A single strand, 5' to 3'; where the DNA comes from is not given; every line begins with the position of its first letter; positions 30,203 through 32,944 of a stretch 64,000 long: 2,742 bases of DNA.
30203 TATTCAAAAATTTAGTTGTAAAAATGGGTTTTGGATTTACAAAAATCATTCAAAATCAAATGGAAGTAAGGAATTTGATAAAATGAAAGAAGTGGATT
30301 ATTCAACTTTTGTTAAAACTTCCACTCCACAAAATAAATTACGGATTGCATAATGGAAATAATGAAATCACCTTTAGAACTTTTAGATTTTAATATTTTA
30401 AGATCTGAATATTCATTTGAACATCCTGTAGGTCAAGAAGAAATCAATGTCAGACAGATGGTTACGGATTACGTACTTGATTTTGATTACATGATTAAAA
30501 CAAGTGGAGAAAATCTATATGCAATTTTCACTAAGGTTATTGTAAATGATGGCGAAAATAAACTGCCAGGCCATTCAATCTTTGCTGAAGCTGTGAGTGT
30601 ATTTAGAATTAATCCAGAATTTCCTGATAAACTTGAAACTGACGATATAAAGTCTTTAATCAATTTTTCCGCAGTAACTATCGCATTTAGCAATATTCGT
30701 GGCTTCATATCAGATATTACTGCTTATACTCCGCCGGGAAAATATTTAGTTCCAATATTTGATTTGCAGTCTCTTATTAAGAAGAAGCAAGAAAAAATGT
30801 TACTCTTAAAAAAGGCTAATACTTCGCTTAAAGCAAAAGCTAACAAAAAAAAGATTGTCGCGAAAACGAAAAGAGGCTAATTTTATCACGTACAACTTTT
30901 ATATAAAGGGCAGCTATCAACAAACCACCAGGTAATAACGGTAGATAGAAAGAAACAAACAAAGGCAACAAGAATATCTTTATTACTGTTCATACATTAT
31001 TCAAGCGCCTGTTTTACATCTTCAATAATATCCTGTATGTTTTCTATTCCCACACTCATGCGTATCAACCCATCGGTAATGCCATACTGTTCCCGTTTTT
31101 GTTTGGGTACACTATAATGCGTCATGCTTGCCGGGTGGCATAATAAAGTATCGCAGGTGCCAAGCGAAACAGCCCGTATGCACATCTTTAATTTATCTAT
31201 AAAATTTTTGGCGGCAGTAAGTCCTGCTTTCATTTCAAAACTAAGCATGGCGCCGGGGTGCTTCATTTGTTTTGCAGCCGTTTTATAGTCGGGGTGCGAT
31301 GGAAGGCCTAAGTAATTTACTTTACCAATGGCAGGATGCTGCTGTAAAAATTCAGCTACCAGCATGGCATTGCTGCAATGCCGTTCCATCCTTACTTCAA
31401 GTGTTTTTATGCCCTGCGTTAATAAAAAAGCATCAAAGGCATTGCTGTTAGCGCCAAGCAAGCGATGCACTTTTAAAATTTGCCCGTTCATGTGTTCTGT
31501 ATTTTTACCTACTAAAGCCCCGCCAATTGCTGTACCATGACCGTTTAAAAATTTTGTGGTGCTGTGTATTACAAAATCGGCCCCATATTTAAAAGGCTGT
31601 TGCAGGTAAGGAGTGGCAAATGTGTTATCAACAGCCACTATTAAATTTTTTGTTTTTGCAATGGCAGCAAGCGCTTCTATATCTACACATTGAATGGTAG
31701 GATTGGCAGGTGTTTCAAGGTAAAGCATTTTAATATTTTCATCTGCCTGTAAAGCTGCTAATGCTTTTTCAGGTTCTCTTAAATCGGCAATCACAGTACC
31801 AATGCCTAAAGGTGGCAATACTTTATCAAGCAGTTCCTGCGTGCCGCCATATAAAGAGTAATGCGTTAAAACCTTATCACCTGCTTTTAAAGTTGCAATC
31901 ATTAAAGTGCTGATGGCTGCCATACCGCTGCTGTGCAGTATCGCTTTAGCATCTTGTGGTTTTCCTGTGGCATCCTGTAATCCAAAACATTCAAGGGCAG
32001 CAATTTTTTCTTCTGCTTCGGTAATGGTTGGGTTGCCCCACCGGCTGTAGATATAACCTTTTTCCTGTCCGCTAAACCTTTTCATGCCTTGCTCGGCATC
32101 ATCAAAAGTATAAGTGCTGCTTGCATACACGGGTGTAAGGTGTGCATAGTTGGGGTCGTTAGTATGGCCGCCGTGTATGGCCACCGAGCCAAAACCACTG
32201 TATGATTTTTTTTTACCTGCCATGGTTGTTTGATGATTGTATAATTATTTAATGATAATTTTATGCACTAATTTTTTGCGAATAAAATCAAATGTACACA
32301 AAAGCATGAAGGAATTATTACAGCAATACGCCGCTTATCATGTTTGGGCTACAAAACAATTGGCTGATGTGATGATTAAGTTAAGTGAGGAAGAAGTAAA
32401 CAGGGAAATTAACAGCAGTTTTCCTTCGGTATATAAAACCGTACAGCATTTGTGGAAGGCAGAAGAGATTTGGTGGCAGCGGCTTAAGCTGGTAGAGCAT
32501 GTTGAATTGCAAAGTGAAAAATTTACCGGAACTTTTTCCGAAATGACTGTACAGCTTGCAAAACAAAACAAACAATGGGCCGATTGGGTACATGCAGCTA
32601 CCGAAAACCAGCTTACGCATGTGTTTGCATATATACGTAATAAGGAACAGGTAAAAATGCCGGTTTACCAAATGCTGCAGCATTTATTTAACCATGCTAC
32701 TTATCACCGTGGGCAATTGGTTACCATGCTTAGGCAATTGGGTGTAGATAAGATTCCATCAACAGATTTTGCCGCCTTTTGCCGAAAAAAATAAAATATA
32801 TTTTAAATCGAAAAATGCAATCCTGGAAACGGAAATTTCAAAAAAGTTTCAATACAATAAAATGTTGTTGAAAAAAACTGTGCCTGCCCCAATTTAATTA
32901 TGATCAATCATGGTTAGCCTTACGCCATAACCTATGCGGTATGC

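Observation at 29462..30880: Tripartite toxin-antitoxin-chaperone (TAC-like) cassette: Gp49/HigB-like toxin, extended XRE antitoxin, SecB-like chaperone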

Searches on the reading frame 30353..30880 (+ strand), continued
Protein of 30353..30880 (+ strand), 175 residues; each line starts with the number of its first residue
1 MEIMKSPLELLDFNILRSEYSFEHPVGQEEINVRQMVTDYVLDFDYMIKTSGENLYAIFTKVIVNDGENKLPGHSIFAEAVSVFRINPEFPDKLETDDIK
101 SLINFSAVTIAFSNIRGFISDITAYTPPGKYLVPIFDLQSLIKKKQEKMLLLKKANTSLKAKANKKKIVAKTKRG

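Call 82: search_protein_families(library=pfam, alignment_id=A5, max_evalue=0.00001)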
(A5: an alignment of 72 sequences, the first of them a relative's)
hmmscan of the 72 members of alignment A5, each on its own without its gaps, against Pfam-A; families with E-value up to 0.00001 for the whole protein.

A. member 1, L001:3663-4793:+ (377 aa): 1 family
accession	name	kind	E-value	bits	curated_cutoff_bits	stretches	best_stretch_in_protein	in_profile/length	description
PF07470.19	Glyco_hydro_88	-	4.5e-78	263.1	26.6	1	57-376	18-351/352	Glycosyl Hydrolase Family 88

B. families by the number of members that match (of 72 scanned): 114 families (the first 25 are shown)
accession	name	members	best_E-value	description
PF07669.17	Eco57I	4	4.9e-49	Eco57I restriction-modification methylase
PF18766.7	SWI2_SNF2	3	1.5e-74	SWI2/SNF2 ATPase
PF02384.22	N6_Mtase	3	9.3e-72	N-6 DNA Methylase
PF04851.21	ResIII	3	3.4e-22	Type III restriction enzyme, res subunit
PF02171.23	Piwi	3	8.9e-17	Piwi domain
PF07470.19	Glyco_hydro_88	2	2.9e-86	Glycosyl Hydrolase Family 88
PF19781.4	DUF6266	2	1.1e-80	Family of unknown function (DUF6266)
PF07751.16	Abi_2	2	9.9e-55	Abi-like protein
PF04313.20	HSDR_N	2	5.5e-46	Type I restriction enzyme R protein N terminus (HSDR_N)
PF13304.12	AAA_21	2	2.2e-27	AAA domain, putative AbiEii toxin, Type IV TA system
PF22679.2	T1R_D3-like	2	3.2e-21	Type I restriction enzyme subunit R domain 3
PF20473.4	MmeI_Mtase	2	7.2e-17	MmeI, DNA-methyltransferase domain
PF00753.33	Lactamase_B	2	1.3e-16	Metallo-beta-lactamase superfamily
PF12950.13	TaqI_C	2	5.1e-15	TaqI-like C-terminal specificity domain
PF19570.5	DUF6088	2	8.2e-10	Family of unknown function (DUF6088)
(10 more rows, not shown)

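Call 90: fold_search(model_id=the predicted structure, library=viral)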
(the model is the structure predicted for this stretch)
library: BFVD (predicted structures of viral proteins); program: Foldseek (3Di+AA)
matches with E <= 10: 1326; with E <= 0.001: 4
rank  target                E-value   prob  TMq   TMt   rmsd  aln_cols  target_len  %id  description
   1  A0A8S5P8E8            2.1e-04  1.00  0.52  0.62  10.8       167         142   16  Preprotein translocase subunit SecB [Siphoviridae sp. ct8Hx23]
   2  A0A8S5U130            5.2e-04  1.00  0.49  0.61   4.8       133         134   13  Preprotein translocase subunit SecB [Siphoviridae sp. ctub511]
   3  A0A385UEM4            6.6e-04  1.00  0.54  0.61   4.3       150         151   10  Uncharacterized protein [Corynebacterium phage Juicebox]
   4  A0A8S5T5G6            6.6e-04  1.00  0.42  0.44   6.8       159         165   15  Uncharacterized protein [Siphoviridae sp. ctMBu2]
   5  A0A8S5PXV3            2.0e-03  0.99  0.35  0.39   7.9       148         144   14  Uncharacterized protein [Siphoviridae sp. ctD3x5]
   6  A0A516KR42            1.9e-02  0.99  0.41  0.39   8.8       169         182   10  Uncharacterized protein [Gordonia phage JuJu]
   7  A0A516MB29            2.2e-02  0.90  0.24  0.38   7.1       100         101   12  (no name in the UniProt tables at hand)
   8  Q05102                2.5e-02  0.63  0.24  0.30  11.1       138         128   14  Uncharacterized 14.2 kDa protein [Gallid herpesvirus 2 (strain GA)]
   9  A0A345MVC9            3.1e-02  0.33  0.19  0.14  20.1       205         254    8  (no name in the UniProt tables at hand)
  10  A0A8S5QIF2            3.3e-02  0.28  0.17  0.16  19.3       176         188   11  Antitoxin [Siphoviridae sp. cteHV32]
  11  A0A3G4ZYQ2            3.9e-02  0.82  0.23  0.22  10.2       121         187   12  Uncharacterized protein [Edafosvirus sp.]
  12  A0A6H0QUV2            3.9e-02  0.72  0.26  0.35  13.5       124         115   13  (no name in the UniProt tables at hand)
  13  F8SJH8                3.9e-02  0.66  0.25  0.30  12.6       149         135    9  Uncharacterized protein 342 [Pseudomonas phage PhiPA3]
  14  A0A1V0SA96            3.9e-02  0.33  0.15  0.07  20.4       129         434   11  Regulator of G protein signaling domain [Catovirus CTV1]
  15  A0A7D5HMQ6            4.7e-02  0.25  0.17  0.12  17.8       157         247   13  (no name in the UniProt tables at hand)
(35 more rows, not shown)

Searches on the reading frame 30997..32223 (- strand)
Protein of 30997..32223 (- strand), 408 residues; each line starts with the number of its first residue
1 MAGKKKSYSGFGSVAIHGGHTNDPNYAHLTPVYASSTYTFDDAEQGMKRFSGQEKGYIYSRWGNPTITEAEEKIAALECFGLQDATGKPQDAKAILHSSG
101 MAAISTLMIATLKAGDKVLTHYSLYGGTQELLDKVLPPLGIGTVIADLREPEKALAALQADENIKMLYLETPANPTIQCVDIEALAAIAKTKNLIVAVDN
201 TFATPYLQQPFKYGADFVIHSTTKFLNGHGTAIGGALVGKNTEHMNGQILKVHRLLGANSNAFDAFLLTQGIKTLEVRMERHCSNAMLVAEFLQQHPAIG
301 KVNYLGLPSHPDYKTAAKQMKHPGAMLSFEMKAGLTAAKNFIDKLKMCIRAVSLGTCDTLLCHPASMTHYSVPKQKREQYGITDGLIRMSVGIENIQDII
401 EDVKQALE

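Call 78: search_protein_families(library=pfam, proteins=[window:30997-32223:-], max_evalue=0.001)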
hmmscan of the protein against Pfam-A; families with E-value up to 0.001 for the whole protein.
window:30997-32223:- (408 aa): 2 families
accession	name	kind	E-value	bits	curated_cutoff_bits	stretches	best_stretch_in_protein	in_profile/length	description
PF01053.26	Cys_Met_Meta_PP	-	1.5e-132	442.2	27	1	14-408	3-381/381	Cys/Met metabolism PLP-dependent enzyme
PF00155.27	Aminotran_1_2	-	1.4e-06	28.2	19.7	1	44-208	20-194/361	Aminotransferase class I and II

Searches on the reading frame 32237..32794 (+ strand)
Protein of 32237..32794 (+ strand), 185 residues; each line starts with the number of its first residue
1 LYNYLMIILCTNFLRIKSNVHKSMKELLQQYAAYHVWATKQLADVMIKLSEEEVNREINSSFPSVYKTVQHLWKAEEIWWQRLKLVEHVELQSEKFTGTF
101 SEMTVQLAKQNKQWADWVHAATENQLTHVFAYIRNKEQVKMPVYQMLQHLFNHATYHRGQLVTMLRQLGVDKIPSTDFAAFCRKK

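Call 78: search_protein_families(library=pfam, proteins=[window:32237-32794:+], max_evalue=0.001)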
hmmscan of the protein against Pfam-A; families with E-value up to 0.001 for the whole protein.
window:32237-32794:+ (185 aa): 3 families
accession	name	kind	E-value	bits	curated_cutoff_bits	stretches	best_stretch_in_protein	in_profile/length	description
PF05163.17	DinB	-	4.3e-25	89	23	1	24-174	1-151/165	DinB family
PF12867.12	DinB_2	-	4.6e-10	40.5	24.8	1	38-161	5-128/128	DinB superfamily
PF04978.18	MST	-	0.00023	22.1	27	1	42-166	13-144/149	Mycothiol-S-transferase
